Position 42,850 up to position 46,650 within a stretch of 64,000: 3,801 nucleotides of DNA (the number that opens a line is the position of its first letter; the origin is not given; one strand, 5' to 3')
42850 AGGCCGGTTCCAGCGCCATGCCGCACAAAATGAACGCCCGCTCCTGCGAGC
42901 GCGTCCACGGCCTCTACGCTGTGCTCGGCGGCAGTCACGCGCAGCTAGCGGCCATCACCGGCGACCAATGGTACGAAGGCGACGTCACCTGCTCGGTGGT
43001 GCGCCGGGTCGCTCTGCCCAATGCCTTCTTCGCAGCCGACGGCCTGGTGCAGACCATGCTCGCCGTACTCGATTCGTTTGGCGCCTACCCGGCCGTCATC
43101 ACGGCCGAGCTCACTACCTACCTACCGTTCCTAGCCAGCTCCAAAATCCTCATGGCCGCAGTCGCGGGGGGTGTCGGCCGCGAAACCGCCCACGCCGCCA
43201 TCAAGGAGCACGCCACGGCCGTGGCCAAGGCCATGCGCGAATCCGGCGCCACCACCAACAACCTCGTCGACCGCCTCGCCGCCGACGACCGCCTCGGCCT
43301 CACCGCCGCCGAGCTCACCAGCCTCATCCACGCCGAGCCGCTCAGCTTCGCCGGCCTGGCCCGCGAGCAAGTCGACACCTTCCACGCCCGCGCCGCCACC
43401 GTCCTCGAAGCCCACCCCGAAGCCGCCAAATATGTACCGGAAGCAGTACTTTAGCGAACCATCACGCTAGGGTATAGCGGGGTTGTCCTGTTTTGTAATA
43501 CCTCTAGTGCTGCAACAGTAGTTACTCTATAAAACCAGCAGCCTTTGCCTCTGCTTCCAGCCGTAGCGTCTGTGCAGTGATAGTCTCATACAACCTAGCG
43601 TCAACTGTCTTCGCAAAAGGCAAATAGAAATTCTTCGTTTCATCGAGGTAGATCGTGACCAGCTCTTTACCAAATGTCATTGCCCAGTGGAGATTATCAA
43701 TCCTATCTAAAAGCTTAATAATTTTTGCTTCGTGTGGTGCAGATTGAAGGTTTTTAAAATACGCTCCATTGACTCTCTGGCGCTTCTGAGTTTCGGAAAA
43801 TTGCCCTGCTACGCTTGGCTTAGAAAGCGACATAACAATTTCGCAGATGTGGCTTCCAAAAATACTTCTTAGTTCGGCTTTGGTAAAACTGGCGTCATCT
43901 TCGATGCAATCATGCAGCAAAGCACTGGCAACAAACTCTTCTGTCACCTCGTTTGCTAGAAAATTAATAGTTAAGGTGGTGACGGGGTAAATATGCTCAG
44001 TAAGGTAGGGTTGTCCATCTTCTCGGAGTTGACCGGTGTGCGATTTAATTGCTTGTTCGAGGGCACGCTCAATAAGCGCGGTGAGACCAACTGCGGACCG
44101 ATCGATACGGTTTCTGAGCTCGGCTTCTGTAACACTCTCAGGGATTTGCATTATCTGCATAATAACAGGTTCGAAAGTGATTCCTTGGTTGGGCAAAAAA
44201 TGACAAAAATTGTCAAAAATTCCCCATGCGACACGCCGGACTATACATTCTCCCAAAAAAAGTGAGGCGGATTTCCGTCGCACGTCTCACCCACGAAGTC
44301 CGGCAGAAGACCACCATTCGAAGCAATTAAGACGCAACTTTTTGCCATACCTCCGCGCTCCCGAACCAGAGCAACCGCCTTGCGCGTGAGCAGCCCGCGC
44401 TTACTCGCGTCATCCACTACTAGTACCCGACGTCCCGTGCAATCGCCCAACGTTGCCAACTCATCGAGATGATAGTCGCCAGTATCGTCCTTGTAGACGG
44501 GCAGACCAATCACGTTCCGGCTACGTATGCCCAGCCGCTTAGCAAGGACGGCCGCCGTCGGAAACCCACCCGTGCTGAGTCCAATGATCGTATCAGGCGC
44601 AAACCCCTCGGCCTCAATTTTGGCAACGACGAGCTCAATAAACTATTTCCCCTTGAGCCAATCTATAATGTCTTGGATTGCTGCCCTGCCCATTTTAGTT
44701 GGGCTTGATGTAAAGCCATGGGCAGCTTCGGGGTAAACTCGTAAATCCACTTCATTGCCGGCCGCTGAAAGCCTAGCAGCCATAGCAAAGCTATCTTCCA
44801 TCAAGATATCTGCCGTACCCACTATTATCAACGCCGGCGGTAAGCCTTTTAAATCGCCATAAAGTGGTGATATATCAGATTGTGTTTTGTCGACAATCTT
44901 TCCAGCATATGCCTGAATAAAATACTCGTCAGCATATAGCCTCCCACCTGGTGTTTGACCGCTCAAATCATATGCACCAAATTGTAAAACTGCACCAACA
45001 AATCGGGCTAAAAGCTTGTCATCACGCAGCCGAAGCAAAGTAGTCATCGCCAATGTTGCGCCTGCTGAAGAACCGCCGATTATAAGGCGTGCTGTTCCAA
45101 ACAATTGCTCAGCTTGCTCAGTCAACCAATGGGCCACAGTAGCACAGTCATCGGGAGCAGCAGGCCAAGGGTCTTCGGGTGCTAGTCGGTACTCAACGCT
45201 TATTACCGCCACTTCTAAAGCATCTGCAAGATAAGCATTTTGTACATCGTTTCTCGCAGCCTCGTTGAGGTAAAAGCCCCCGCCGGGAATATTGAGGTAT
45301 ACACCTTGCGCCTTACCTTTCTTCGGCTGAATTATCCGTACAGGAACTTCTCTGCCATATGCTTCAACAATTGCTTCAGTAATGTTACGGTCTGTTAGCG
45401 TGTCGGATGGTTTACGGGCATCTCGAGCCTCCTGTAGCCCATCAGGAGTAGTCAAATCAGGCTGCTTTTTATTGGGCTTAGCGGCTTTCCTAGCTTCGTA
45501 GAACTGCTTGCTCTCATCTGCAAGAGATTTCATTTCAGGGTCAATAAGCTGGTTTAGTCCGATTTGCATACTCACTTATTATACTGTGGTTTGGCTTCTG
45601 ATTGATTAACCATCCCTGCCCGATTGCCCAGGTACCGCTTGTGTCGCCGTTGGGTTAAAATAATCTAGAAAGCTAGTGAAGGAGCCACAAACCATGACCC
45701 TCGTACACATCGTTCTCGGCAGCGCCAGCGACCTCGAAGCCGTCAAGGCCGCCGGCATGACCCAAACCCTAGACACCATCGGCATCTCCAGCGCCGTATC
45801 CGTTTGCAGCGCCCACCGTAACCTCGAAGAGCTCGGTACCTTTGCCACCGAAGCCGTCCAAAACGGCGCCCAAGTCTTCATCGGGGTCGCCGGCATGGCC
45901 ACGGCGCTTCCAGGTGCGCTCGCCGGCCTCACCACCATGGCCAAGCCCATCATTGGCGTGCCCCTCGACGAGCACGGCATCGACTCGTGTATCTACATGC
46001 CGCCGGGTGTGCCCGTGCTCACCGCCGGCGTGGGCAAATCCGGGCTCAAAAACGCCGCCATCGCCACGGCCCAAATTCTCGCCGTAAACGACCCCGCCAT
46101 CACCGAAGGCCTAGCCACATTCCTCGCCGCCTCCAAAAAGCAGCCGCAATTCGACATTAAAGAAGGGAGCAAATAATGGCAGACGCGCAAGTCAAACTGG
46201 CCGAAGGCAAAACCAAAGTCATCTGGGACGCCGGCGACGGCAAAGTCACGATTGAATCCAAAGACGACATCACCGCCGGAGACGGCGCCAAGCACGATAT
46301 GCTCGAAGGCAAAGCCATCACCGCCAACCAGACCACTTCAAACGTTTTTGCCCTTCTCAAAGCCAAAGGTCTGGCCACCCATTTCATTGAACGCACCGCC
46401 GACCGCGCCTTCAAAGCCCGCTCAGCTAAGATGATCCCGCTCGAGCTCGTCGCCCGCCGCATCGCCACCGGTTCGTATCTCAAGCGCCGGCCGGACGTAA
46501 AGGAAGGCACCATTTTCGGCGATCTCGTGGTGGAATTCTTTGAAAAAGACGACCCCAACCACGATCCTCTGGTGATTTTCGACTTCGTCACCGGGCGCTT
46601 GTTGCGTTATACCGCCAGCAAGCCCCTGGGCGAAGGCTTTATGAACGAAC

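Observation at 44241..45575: Alpha/beta-hydrolase and Gpt-like PRTase domain in the same frame separated by a single TAG codon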

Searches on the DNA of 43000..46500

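Call 59: search_rna_families(source=window, start=43000, end=46500, threshold=evalue, max_evalue=1)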
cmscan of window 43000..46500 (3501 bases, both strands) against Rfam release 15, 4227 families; matches with E-value up to 1: 0.
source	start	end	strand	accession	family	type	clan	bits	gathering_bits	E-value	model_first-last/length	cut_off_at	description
